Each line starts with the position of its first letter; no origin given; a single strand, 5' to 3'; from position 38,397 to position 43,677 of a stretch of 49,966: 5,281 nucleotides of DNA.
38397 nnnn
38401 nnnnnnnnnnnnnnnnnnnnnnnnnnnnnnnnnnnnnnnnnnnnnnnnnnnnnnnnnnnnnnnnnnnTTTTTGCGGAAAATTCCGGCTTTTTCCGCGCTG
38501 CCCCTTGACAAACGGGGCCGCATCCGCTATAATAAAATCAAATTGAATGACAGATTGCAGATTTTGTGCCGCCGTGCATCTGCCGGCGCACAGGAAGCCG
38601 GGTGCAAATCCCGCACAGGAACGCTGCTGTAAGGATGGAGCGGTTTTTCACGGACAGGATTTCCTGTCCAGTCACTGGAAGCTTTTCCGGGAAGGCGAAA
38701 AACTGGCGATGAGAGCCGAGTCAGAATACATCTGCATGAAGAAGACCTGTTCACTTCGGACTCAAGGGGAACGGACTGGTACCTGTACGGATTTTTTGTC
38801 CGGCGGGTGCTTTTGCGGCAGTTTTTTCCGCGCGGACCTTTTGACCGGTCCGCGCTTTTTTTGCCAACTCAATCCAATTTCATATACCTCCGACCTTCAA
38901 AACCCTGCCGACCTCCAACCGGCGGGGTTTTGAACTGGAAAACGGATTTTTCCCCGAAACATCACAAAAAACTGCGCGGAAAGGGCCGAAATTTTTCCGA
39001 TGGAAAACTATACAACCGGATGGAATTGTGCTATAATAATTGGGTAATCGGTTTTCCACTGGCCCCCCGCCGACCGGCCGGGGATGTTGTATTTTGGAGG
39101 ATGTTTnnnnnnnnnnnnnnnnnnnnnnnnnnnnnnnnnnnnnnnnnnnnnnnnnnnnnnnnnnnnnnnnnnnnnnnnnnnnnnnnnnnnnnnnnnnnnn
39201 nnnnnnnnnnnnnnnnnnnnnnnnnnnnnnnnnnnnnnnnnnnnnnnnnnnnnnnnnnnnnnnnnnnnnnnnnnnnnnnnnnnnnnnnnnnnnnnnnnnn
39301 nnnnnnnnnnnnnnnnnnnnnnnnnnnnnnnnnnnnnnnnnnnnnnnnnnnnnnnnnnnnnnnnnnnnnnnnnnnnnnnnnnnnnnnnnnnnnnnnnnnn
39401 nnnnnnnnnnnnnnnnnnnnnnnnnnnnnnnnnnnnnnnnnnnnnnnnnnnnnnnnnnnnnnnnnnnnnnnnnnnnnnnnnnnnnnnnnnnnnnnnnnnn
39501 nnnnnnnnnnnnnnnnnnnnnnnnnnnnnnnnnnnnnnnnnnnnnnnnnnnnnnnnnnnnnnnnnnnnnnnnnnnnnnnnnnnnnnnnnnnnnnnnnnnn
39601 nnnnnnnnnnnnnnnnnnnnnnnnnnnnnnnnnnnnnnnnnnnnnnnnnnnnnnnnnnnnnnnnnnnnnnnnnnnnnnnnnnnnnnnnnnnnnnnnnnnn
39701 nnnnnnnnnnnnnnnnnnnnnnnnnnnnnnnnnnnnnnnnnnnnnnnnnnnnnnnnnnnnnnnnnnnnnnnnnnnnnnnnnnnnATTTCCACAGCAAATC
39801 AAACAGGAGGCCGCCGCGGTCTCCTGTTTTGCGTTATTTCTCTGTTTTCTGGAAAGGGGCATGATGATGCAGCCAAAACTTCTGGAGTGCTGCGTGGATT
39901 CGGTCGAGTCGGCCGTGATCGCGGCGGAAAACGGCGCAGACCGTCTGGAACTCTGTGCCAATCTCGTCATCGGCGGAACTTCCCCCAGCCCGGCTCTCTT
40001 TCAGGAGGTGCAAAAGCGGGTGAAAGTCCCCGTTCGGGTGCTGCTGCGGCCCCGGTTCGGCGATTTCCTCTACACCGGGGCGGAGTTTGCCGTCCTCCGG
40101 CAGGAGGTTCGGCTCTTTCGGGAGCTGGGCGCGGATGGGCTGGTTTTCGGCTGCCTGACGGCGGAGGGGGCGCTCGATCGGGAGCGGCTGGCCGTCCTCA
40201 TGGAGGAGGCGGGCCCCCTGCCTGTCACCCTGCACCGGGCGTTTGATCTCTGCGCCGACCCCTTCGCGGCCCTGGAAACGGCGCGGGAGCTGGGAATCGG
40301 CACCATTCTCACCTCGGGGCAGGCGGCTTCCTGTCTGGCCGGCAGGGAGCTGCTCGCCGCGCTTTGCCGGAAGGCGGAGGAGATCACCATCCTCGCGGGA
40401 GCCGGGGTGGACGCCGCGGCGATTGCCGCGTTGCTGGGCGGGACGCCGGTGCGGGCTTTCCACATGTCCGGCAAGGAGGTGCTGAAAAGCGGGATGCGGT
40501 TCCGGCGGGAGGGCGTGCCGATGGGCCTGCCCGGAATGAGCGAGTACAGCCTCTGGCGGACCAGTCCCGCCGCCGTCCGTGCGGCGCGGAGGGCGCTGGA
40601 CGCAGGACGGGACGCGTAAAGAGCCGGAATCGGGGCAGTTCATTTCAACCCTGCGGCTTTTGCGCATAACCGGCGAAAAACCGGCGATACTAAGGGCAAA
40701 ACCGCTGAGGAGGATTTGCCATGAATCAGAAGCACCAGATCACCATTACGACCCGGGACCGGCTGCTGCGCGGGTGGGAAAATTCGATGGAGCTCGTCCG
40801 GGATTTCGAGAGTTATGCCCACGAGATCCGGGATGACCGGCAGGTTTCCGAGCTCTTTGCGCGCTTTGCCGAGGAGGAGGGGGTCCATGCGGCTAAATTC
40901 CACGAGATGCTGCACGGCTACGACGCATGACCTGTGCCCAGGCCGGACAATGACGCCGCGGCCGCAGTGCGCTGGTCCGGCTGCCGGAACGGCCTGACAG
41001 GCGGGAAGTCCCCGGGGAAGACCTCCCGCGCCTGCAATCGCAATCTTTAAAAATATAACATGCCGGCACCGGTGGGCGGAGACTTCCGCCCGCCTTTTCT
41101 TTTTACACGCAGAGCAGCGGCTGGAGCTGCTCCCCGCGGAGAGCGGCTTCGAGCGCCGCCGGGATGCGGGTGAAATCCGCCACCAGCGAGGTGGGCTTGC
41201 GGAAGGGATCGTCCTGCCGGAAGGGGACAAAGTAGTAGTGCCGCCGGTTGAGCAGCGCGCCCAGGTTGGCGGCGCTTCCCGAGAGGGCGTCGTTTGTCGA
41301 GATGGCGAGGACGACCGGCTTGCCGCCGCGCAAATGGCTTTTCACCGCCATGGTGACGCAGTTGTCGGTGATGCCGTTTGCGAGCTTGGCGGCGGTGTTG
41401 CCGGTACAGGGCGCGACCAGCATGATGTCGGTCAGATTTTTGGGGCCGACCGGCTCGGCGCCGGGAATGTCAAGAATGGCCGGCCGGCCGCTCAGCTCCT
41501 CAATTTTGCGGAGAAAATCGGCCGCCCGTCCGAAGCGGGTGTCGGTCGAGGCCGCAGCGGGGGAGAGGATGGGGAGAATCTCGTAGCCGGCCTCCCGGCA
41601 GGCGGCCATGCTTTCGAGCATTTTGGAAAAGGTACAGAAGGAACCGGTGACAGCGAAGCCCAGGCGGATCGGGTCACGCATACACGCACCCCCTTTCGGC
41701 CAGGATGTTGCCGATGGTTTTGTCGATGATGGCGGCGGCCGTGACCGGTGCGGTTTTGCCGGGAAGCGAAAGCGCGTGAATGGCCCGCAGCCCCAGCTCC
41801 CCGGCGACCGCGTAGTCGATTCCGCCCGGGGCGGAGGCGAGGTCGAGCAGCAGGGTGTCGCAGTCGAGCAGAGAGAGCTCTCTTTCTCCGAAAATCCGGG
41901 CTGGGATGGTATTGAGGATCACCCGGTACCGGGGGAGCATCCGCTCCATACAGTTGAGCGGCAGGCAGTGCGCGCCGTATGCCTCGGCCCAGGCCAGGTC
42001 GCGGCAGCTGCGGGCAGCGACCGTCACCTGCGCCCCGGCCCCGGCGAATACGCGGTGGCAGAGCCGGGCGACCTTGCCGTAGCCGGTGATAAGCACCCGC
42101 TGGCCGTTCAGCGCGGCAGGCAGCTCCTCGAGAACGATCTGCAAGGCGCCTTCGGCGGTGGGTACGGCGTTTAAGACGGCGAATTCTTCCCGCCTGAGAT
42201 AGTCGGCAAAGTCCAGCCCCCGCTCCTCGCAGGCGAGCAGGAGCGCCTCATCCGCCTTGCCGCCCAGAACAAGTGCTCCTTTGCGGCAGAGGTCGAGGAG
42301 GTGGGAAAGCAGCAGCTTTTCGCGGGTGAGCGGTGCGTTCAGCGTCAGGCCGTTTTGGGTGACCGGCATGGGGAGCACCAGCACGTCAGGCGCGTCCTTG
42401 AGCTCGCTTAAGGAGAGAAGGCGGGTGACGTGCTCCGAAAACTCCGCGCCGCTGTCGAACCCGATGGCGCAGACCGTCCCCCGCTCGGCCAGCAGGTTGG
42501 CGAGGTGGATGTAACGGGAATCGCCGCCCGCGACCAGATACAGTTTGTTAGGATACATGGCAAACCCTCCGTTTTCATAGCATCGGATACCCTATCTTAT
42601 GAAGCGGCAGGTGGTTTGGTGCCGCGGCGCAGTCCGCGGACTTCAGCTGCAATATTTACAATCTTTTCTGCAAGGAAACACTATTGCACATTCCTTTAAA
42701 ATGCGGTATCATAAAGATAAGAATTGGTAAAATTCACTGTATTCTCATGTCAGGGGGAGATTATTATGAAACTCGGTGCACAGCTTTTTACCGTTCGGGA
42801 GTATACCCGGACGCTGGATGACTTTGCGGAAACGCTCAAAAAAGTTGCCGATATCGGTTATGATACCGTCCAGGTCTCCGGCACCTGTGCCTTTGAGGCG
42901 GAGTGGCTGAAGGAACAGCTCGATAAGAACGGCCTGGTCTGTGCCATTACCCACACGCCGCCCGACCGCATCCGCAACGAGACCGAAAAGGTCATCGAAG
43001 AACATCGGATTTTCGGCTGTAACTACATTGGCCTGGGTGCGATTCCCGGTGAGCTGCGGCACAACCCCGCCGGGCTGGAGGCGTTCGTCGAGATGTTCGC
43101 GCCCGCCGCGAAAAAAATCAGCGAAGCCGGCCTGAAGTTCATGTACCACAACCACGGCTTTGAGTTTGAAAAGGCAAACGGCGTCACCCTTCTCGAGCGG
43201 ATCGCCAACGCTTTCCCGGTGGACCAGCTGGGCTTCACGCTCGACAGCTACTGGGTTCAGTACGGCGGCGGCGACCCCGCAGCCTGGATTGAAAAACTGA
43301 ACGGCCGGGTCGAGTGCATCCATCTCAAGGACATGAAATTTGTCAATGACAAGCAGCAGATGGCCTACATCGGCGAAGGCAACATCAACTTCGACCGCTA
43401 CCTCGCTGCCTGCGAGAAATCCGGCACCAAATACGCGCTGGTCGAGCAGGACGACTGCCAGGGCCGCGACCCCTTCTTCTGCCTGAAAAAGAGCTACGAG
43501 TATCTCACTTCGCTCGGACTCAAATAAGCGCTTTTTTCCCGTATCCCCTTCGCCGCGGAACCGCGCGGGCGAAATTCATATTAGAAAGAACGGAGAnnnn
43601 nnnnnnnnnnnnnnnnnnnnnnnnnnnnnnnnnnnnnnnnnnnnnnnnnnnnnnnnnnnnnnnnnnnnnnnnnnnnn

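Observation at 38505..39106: Self-contained cobalamin riboswitch with its own promoter and terminator but no cognate gene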

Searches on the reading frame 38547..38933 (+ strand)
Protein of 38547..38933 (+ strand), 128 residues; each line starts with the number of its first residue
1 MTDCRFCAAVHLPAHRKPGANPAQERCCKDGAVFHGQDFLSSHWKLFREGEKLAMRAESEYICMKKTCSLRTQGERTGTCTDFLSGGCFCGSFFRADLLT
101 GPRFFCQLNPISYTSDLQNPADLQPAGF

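Call 5: search_protein_families(library=pfam, proteins=[window:38547-38933:+])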
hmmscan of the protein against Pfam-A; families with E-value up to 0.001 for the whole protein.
window:38547-38933:+ (128 aa): 0 families

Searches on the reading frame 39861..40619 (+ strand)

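Call 5: search_protein_families(library=pfam, proteins=[window:39861-40619:+])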
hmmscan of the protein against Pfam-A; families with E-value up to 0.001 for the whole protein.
window:39861-40619:+ (252 aa): 1 family
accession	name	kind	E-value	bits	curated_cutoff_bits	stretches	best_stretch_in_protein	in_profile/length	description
PF03932.20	CutC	-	5.2e-63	212.6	23.3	1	7-205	2-201/202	CutC family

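Call 44: search_protein_families(library=ncbifam, proteins=[window:39861-40619:+], max_evalue=0.00001)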
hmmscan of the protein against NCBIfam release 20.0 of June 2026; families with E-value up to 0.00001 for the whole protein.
window:39861-40619:+ (252 aa): 1 family
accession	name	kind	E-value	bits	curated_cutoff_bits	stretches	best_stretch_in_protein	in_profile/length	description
NF008603.0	PRK11572.1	equivalog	2.3e-63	213.7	311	1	7-247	3-243/248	copper homeostasis protein CutC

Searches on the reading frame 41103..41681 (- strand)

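Call 5: search_protein_families(library=pfam, proteins=[window:41103-41681:-])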
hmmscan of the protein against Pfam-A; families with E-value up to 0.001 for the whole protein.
window:41103-41681:- (192 aa): 1 family
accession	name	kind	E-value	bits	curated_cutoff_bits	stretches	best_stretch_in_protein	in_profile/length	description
PF02441.25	Flavoprotein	-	4.9e-27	95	22.7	1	6-166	2-145/162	Flavoprotein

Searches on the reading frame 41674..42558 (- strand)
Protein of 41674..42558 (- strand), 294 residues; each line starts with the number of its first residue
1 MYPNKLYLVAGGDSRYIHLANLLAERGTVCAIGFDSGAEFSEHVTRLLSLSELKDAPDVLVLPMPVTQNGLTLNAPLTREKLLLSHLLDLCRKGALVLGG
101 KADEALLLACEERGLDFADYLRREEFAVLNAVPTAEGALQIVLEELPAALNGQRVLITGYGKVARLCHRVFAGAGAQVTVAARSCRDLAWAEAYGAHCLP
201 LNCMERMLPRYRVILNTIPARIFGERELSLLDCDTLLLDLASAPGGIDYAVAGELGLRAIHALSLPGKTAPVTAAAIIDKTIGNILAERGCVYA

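Call 5: search_protein_families(library=pfam, proteins=[window:41674-42558:-])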
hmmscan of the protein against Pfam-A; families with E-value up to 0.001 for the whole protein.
window:41674-42558:- (294 aa): 3 families
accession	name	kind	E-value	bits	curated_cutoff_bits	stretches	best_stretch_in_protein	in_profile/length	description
PF16924.11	DpaA_N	-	1.3e-22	80.6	29.2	1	8-121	3-116/116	Dipicolinate synthase subunit A N-terminal domain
PF02826.25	2-Hacid_dh_C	-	8.4e-05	22.4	25.1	0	148-220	32-101/178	D-isomer specific 2-hydroxyacid dehydrogenase, NAD binding domain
PF01488.26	Shikimate_DH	-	0.00028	21.4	24.3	1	149-220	9-85/138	Shikimate / quinate 5-dehydrogenase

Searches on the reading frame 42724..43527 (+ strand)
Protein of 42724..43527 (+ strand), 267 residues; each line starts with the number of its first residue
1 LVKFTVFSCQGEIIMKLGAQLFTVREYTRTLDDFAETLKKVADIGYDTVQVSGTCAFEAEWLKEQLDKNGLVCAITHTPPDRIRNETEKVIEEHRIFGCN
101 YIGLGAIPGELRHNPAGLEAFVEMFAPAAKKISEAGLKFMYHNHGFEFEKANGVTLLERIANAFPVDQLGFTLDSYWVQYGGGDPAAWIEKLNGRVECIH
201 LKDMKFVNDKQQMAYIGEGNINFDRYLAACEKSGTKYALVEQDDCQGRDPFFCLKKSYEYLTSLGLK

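Call 43: search_protein_families(library=pfam, proteins=[window:42724-43527:+], max_evalue=0.00001)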
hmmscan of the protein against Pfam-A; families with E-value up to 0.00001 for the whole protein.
window:42724-43527:+ (267 aa): 1 family
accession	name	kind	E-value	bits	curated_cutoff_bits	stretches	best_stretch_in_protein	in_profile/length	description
PF01261.30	AP_endonuc_2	-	8e-16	58.9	31.1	1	38-242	1-229/249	Xylose isomerase-like TIM barrel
